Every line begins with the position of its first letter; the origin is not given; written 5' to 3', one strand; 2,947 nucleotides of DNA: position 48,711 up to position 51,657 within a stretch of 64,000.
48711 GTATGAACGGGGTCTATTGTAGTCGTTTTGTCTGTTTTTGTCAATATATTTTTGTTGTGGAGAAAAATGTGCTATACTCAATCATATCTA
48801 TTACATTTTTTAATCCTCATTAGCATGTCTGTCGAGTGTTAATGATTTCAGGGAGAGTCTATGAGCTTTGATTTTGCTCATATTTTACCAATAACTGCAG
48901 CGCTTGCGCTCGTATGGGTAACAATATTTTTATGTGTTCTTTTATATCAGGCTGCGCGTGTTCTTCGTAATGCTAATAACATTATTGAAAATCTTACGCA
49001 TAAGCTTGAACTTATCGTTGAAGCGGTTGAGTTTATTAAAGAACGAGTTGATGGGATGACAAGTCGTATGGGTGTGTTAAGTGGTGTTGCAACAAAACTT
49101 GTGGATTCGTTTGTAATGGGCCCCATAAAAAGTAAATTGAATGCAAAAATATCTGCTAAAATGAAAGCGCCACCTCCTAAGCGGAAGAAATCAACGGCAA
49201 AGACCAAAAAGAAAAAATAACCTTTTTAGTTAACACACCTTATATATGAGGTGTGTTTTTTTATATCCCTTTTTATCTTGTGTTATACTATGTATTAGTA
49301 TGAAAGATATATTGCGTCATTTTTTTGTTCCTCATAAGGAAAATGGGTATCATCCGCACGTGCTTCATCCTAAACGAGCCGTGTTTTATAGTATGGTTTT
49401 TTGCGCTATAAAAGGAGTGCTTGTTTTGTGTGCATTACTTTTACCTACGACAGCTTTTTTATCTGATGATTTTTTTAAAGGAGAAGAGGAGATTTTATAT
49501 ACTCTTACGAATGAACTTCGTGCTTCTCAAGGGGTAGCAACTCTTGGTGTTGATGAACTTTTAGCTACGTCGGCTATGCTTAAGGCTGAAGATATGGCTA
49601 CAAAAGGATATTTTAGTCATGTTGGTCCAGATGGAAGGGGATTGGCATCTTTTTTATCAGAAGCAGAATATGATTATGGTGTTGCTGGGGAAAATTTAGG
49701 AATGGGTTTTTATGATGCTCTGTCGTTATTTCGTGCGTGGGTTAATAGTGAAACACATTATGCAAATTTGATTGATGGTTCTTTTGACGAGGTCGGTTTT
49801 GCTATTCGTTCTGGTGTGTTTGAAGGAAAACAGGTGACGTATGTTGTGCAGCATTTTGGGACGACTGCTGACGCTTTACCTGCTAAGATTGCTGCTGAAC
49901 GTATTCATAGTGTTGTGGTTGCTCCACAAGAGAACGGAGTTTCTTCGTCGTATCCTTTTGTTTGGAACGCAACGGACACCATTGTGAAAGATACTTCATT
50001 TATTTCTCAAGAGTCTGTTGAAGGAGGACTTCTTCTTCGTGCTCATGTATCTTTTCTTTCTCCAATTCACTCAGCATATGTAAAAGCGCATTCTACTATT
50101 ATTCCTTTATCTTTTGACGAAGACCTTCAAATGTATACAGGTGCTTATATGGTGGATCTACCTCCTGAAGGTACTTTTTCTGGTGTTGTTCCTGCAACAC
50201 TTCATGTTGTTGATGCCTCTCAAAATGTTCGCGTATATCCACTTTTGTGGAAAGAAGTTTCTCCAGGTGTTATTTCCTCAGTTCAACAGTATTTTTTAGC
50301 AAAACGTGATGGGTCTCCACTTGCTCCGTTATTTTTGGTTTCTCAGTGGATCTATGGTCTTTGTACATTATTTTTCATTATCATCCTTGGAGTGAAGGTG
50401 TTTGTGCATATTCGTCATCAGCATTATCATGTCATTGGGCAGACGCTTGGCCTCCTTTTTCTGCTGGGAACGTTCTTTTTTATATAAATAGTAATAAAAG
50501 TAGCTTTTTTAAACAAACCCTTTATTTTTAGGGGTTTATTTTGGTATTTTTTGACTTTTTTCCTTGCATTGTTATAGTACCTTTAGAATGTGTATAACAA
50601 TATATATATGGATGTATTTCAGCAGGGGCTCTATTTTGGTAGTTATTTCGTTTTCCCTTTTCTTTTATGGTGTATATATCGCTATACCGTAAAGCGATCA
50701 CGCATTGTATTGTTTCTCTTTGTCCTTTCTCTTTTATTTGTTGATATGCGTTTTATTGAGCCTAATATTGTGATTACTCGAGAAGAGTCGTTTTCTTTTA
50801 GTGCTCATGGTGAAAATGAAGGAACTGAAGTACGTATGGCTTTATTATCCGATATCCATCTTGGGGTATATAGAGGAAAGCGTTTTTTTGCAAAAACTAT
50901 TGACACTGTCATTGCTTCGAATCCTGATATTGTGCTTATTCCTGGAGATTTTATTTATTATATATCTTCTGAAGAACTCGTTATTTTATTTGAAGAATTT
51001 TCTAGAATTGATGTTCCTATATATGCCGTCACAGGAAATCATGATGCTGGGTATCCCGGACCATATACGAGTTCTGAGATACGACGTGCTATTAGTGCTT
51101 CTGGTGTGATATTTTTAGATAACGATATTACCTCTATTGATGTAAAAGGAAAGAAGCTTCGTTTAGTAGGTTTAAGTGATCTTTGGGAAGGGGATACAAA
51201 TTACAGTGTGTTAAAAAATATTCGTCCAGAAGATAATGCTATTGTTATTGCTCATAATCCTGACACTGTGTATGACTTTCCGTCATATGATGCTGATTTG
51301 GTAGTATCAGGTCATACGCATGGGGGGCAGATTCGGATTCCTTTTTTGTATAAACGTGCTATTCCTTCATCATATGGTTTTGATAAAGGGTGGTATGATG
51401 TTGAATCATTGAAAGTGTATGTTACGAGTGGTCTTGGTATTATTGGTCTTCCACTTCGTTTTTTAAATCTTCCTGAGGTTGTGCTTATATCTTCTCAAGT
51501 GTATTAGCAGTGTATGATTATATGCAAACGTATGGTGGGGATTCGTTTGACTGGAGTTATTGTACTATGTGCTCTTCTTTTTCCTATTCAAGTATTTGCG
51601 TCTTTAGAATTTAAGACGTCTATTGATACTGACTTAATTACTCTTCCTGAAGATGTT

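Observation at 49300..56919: CAP-domain protein, membrane metallophosphoesterase and a 1796-aa secreted giant with three tandem C-terminal ~150-aa repeats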

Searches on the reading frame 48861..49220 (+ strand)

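Call 58: search_protein_families(library=pfam, proteins=[window:48861-49220:+], max_evalue=0.001)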
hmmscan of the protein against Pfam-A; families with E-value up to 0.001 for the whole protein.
window:48861-49220:+ (119 aa): 1 family
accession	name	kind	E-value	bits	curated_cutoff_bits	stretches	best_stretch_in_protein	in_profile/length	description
PF06103.16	DUF948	-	1.5e-05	25.6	37.2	1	13-60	6-53/89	Bacterial protein of unknown function (DUF948)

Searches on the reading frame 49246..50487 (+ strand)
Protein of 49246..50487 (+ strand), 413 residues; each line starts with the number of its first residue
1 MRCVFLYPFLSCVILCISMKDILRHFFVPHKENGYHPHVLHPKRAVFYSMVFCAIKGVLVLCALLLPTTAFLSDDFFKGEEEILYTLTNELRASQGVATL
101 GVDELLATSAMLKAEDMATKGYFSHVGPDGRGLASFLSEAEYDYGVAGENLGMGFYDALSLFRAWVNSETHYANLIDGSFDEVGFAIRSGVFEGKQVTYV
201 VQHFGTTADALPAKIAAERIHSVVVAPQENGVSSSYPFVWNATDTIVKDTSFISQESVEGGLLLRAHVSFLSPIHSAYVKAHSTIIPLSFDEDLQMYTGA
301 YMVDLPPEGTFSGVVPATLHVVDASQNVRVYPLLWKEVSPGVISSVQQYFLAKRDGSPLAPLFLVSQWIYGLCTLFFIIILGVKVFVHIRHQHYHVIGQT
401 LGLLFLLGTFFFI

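Call 4: search_protein_families(library=pfam, proteins=[window:49246-50487:+], max_evalue=1)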
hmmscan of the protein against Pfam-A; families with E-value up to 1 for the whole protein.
window:49246-50487:+ (413 aa): 1 family
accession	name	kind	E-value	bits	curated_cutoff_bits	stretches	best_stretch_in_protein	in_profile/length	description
PF00188.32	CAP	-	8.6e-16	59.3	21.1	1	87-204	3-117/117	Cysteine-rich secretory protein family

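Call 5: search_protein_families(library=ncbifam, proteins=[window:49246-50487:+], max_evalue=1)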
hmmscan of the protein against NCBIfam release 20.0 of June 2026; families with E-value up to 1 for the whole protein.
window:49246-50487:+ (413 aa): 2 families
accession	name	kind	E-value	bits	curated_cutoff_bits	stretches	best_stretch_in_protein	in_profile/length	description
TIGR02909.1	spore_YkwD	subfamily_domain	1.7e-22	79.7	171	1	80-204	4-125/127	uncharacterized protein, YkwD family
NF052539.1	DivAsocLipDalA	equivalog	5e-10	39.5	200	1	88-187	55-154/169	divisome-associated lipoprotein DalA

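Call 21: find_related_loci(query=window:49246-50487:+, collection=genome_contigs, flank=10000)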
Query window:49246-50487:+ (413 aa) in genome_contigs; peptide patterns used: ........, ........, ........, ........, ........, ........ (x = any residue, [..] = any of these).
60 stretches matched a pattern, but none encodes a relative of the query by tblastn (E <= 1e-3).

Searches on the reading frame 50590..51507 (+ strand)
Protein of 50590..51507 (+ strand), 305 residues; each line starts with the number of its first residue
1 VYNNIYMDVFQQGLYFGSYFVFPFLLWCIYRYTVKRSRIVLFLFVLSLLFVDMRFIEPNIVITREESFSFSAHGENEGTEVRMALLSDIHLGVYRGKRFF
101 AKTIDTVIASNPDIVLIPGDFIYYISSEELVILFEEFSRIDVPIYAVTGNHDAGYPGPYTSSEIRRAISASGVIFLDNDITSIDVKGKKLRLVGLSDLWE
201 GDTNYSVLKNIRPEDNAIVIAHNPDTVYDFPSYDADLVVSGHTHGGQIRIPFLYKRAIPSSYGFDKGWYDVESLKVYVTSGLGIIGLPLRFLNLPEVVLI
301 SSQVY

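Call 4: search_protein_families(library=pfam, proteins=[window:50590-51507:+], max_evalue=1)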
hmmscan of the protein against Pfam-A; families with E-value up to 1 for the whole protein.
window:50590-51507:+ (305 aa): 3 families
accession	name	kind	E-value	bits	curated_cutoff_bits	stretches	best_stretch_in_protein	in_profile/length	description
PF00149.33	Metallophos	-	1.1e-16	62.2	21.5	1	82-245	2-190/191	Calcineurin-like phosphoesterase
PF12850.12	Metallophos_2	-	7.3e-07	29.8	27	1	82-246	2-119/154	Calcineurin-like phosphoesterase superfamily domain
PF05231.19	MASE1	-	0.032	13.8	29.8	1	18-49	222-253/299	MASE1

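Call 5: search_protein_families(library=ncbifam, proteins=[window:50590-51507:+], max_evalue=1)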
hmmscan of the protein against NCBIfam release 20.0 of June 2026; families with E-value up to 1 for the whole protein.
window:50590-51507:+ (305 aa): 9 families
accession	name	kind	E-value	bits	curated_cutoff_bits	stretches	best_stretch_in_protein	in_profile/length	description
NF008460.0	PRK11340.1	equivalog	7.4e-37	127.2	188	1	47-300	19-268/271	phosphodiesterase YaeI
NF033458.1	lipid_A_LpxG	equivalog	8.6e-29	100.9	350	2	170-301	180-317/321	UDP-2,3-diacylglucosamine diphosphatase LpxG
TIGR00040.1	yfcE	subfamily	3.8e-07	30.3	56.25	2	82-160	2-64/158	YfcE family phosphodiesterase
TIGR04168.1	TIGR04168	hypoth_equivalog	0.0021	17.5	200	1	111-155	5-44/269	TIGR04168 family protein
TIGR03729.1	acc_ester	subfamily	0.0066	15.9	148.25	1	82-169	1-87/239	putative phosphoesterase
TIGR00619.1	sbcd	subfamily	0.017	14.9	77.65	1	97-153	25-87/252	exonuclease subunit SbcD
NF041029.1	Mre11_Pyroc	equivalog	0.024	13.5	600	1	82-153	2-87/438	DNA double-strand break repair protein Mre11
NF006988.0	PRK09453.1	equivalog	0.048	13.5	117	0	82-152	2-74/183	phosphodiesterase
TIGR04123.1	P_estr_lig_assc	hypoth_equivalog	0.2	11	150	0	110-164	63-120/207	ligase-associated DNA damage response endonuclease PdeM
